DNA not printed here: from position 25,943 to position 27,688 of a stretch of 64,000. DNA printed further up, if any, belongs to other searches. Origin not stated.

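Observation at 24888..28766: Three tandem paralogues of a 2x[4Fe-4S] + 2xCCG-domain oxidoreductase subunit without partner subunits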

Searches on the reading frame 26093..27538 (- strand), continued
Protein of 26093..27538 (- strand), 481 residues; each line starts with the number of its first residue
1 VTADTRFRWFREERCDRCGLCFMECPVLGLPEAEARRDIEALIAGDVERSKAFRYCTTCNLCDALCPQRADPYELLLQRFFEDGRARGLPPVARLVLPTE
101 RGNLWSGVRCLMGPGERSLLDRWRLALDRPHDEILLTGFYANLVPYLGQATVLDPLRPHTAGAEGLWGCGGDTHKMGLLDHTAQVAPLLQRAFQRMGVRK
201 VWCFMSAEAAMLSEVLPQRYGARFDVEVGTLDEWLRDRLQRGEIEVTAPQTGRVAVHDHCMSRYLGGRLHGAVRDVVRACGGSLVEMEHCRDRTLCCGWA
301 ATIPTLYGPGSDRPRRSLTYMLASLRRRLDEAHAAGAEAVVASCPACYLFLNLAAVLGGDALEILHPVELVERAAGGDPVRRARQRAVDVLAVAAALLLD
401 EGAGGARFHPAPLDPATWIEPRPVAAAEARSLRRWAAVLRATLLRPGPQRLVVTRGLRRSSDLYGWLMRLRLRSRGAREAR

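Call 68: search_protein_representatives(alignment_id=A2)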
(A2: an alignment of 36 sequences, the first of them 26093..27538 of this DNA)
Query: 36 sequences, 482 profile positions. Proteins with E-value up to 0.001 (for the whole library): 4091; up to 1e-10: 955; up to 1e-30: 109. The best 150 are listed.
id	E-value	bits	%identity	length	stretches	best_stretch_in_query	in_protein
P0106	6.1e-238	806.5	-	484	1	1-475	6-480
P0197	9.0e-201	683.9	-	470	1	4-478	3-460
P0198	8.6e-167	571.8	-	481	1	6-477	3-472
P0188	1.5e-152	524.9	-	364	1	112-473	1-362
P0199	2.8e-139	481.1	-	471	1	15-459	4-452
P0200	1.5e-136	472.1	-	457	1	8-466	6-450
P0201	3.7e-121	421.3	-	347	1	135-479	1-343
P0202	4.8e-121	421.0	-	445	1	3-445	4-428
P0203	1.7e-99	349.9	-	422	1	8-402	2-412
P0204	1.7e-99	349.9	-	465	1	4-448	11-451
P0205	6.9e-99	347.9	-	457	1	9-449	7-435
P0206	2.2e-94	333.0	-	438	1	10-430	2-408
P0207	2.9e-92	326.1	-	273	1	205-477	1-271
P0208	4.0e-86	305.8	-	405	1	3-417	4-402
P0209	5.3e-86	305.4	-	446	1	10-406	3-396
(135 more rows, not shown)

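Call 72: search_protein_families(library=pfam, proteins=[L054:6342-6731:+, L054:5825-6304:+, L054:5175-5828:+, L054:3778-5079:+, L054:3123-3755:+, L054:10684-11439:+, L049:8027-8662:+, L049:6634-7935:+, L059:2098-2733:+, L059:837-2006:+], max_evalue=0.001)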
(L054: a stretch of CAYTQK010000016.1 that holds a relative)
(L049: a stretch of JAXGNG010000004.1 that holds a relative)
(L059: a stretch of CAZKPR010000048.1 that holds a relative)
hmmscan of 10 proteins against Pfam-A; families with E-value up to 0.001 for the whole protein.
L054:6342-6731:+ (129 aa): 0 families

L054:5825-6304:+ (159 aa): 1 family
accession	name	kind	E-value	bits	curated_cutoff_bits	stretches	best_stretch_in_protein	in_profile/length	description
PF10825.13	DUF2752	-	5.3e-10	39.6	27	1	62-109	1-48/49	Protein of unknown function (DUF2752)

L054:5175-5828:+ (217 aa): 0 families

L054:3778-5079:+ (433 aa): 3 families
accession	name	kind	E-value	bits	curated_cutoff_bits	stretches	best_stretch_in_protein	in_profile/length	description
PF00571.33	CBS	-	3.4e-27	95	24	2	374-426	1-54/57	CBS domain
PF01368.27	DHH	-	1.1e-09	39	28.1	1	4-145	3-125/125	DHH family, N-terminal domain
PF02272.25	DHHA1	-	2.2e-05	25.3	25.9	1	218-296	11-90/102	DHHA1 domain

L054:3123-3755:+ (210 aa): 7 families
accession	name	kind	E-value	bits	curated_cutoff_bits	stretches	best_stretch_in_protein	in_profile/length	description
PF08241.18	Methyltransf_11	-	3.6e-15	56.8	21.2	1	56-157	1-95/95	Methyltransferase domain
PF13649.12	Methyltransf_25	-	2.7e-13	50.8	27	1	55-153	1-97/97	Methyltransferase domain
PF08242.18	Methyltransf_12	-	2.1e-11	44.8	30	1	56-155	1-98/98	Methyltransferase domain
PF13489.12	Methyltransf_23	-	8.6e-10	39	27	1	51-170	22-124/164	Methyltransferase domain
PF13847.12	Methyltransf_31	-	2.1e-07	31.2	27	1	54-161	6-113/145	Methyltransferase domain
PF01209.24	Ubie_methyltran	-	1.5e-05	24.9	20.1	1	46-161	42-155/233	ubiE/COQ5 methyltransferase family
PF13578.12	Methyltransf_24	-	1.9e-05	25.9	26.3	1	56-159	1-104/105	Methyltransferase domain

L054:10684-11439:+ (251 aa): 6 families
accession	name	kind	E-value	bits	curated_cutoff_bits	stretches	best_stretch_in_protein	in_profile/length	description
PF01135.25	PCMT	-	1.2e-65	221.7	20.3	1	44-247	2-209/210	Protein-L-isoaspartate(D-aspartate) O-methyltransferase (PCMT)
PF00398.26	RrnaAD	-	7.6e-09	35.5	24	1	108-174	23-87/263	Ribosomal RNA adenine dimethylase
PF13847.12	Methyltransf_31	-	1.4e-08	35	27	1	115-199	3-92/145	Methyltransferase domain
PF13649.12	Methyltransf_25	-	3.4e-07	31.3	27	1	119-190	1-73/97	Methyltransferase domain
PF08241.18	Methyltransf_11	-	2.6e-05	25.2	21.2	1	120-197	1-76/95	Methyltransferase domain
PF13489.12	Methyltransf_23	-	0.00014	22.1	27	1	113-199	20-99/164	Methyltransferase domain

L049:8027-8662:+ (211 aa): 2 families
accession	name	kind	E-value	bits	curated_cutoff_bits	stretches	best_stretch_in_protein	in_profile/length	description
PF02310.24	B12-binding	-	1.5e-26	93.1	32.1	1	90-202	2-120/121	B12 binding domain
PF02607.22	B12-binding_2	-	2.7e-17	63.1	23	1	4-77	2-74/74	B12 binding domain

L049:6634-7935:+ (433 aa): 1 family
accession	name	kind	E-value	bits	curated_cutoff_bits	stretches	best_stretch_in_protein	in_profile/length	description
PF01208.23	URO-D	-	3.4e-29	102.4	23.9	1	168-428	82-346/346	Uroporphyrinogen decarboxylase (URO-D)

L059:2098-2733:+ (211 aa): 2 families
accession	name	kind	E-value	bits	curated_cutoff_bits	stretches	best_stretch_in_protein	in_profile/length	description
PF02310.24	B12-binding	-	7.8e-27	94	32.1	1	90-202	2-120/121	B12 binding domain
PF02607.22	B12-binding_2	-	1.7e-16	60.6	23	1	4-76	2-73/74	B12 binding domain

L059:837-2006:+ (389 aa): 1 family
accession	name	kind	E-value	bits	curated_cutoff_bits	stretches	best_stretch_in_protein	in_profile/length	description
PF01208.23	URO-D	-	1.8e-31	109.9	23.9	1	124-384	82-346/346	Uroporphyrinogen decarboxylase (URO-D)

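Call 76: search_protein_families(library=padloc, proteins=[window:26093-27538:-], max_evalue=0.01)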
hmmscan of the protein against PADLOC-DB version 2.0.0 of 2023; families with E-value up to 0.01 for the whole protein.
window:26093-27538:- (481 aa): 0 families

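Call 78: search_protein_families(library=pfam, proteins=[L079:72-1688:+, L079:1752-2693:+, L079:2710-3510:+, L079:3534-4901:+, L079:4932-6089:+, L079:6109-6558:+, L079:6560-8440:+, L064:119-637:+, L064:5519-6496:-, L064:6516-9134:-], max_evalue=0.0001)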
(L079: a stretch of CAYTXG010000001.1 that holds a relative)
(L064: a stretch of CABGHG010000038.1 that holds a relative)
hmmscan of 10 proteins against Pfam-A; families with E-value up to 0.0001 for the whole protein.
L079:72-1688:+ (538 aa): 2 families
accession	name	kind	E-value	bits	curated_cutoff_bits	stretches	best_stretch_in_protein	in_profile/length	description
PF02901.20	PFL-like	-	2.9e-137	459.5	24.3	1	2-405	247-647/647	Pyruvate formate lyase-like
PF01228.26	Gly_radical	-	1.1e-25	90.6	22.2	1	423-521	3-106/106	Glycine radical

L079:1752-2693:+ (313 aa): 1 family
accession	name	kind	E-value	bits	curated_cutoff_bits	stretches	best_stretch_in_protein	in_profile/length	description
PF01144.29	CoA_trans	-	8.7e-26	91.1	23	1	7-232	2-216/217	Coenzyme A transferase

L079:2710-3510:+ (266 aa): 1 family
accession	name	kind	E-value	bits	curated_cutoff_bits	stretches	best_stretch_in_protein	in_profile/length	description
PF01144.29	CoA_trans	-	5e-31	108.2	23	1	19-220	9-215/217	Coenzyme A transferase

L079:3534-4901:+ (455 aa): 2 families
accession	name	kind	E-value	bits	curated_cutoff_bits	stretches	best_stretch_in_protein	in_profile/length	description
PF03972.19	MmgE_PrpD_N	-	2.2e-52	178.1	32.1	1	5-242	1-233/244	MmgE/PrpD N-terminal domain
PF19305.4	MmgE_PrpD_C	-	2.7e-40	138.4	32.1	1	272-437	1-165/173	MmgE/PrpD C-terminal domain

L079:4932-6089:+ (385 aa): 4 families
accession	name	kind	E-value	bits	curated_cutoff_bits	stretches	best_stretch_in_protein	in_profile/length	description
PF00441.29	Acyl-CoA_dh_1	-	1.3e-43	149.2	22.4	1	230-374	2-146/150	Acyl-CoA dehydrogenase, C-terminal domain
PF02770.24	Acyl-CoA_dh_M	-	3e-25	88.7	33.3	1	124-218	2-97/97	Acyl-CoA dehydrogenase, middle domain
PF02771.21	Acyl-CoA_dh_N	-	2.9e-23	82.8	22.9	1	6-118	1-112/113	Acyl-CoA dehydrogenase, N-terminal domain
PF08028.16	Acyl-CoA_dh_2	-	9.4e-23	81.4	22.7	1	246-358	3-125/134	Acyl-CoA dehydrogenase, C-terminal domain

L079:6109-6558:+ (149 aa): 0 families

L079:6560-8440:+ (626 aa): 2 families
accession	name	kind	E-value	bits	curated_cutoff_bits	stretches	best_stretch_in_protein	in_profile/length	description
PF01314.23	AFOR_C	-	6.6e-108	361.7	27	1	221-615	2-385/385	Aldehyde ferredoxin oxidoreductase, domains 2 & 3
PF02730.20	AFOR_N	-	9.1e-71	238.1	29.8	1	8-203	3-197/199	Aldehyde ferredoxin oxidoreductase, N-terminal domain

L064:119-637:+ (172 aa): 0 families

L064:5519-6496:- (325 aa): 8 families
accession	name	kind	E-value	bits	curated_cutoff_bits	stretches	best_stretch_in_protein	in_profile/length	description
PF04055.27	Radical_SAM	-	9.8e-21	75.1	29.5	1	44-252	2-160/166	Radical SAM superfamily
PF13353.11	Fer4_12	-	1.6e-14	54.8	22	2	36-74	2-40/137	4Fe-4S single cluster domain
PF00037.32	Fer4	-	1.8e-10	40.6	21.1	1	69-90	2-23/24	4Fe-4S binding domain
PF12837.12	Fer4_6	-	6.3e-09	35.8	25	2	69-86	3-20/24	4Fe-4S binding domain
PF12797.12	Fer4_2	-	1.2e-06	28.6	24.5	1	70-86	5-21/22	4Fe-4S binding domain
PF12838.12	Fer4_7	-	2.9e-06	28.1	27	1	74-117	1-51/52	4Fe-4S dicluster domain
PF14697.11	Fer4_21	-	8.8e-06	26.2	35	0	61-91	27-58/59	4Fe-4S dicluster domain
PF13237.11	Fer4_10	-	8.5e-05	22.8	25.5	1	69-114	3-52/53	4Fe-4S dicluster domain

L064:6516-9134:- (872 aa): 2 families
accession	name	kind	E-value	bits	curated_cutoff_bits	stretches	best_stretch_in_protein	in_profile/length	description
PF02901.20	PFL-like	-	1.2e-170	569.8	24.3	2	234-732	150-645/647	Pyruvate formate lyase-like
PF01228.26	Gly_radical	-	1e-31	110.1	22.2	1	751-854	2-106/106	Glycine radical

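Call 83: search_protein_families(library=pfam, alignment_id=A5, max_evalue=0.00001)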
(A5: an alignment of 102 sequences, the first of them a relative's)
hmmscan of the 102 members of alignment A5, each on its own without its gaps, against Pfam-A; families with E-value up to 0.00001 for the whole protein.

A. member 1, L028:4808-7201:+ (797 aa): 3 families
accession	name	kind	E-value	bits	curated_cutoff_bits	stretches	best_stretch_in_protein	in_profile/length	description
PF13514.12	AAA_27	-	2.2e-11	44.2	22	1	1-206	1-200/206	AAA domain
PF13175.12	AAA_15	-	3.1e-07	30.8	32.1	1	1-344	1-255/374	AAA ATPase domain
PF13476.12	AAA_23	-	4.7e-07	31.1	27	1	6-259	2-155/201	AAA domain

B. families by the number of members that match (of 102 scanned): 137 families (the first 25 are shown)
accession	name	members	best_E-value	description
PF00005.33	ABC_tran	3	2.9e-36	ABC transporter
PF01134.28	GIDA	2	2.9e-146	Glucose inhibited division protein A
PF02601.20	Exonuc_VII_L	2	6.3e-70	Exonuclease VII, large subunit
PF00155.27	Aminotran_1_2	2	1.1e-58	Aminotransferase class I and II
PF00378.25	ECH_1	2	4.2e-50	Enoyl-CoA hydratase/isomerase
PF16113.10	ECH_2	2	7.4e-31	Enoyl-CoA hydratase/isomerase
PF08843.17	AbiEii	2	1.2e-20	Nucleotidyl transferase AbiEii toxin, Type IV TA system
PF13742.12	tRNA_anti_2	2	1.6e-19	OB-fold nucleic acid binding domain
PF13932.14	SAM_GIDA_C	2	1.9e-18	tRNA modifying enzyme MnmG/GidA C-terminal helical bundle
PF00730.31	HhH-GPD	2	7.6e-17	HhH-GPD superfamily base excision DNA repair protein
PF21680.2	GIDA_C_1st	2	3.4e-12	tRNA modifying enzyme MnmG/GidA C-terminal helical domain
PF12831.13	FAD_oxidored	2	6.6e-09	FAD dependent oxidoreductase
PF13240.11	Zn_Ribbon_1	2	1.3e-08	zinc-ribbon domain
PF01041.23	DegT_DnrJ_EryC1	2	1.4e-08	DegT/DnrJ/EryC1/StrS aminotransferase family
PF01053.26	Cys_Met_Meta_PP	2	3.7e-07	Cys/Met metabolism PLP-dependent enzyme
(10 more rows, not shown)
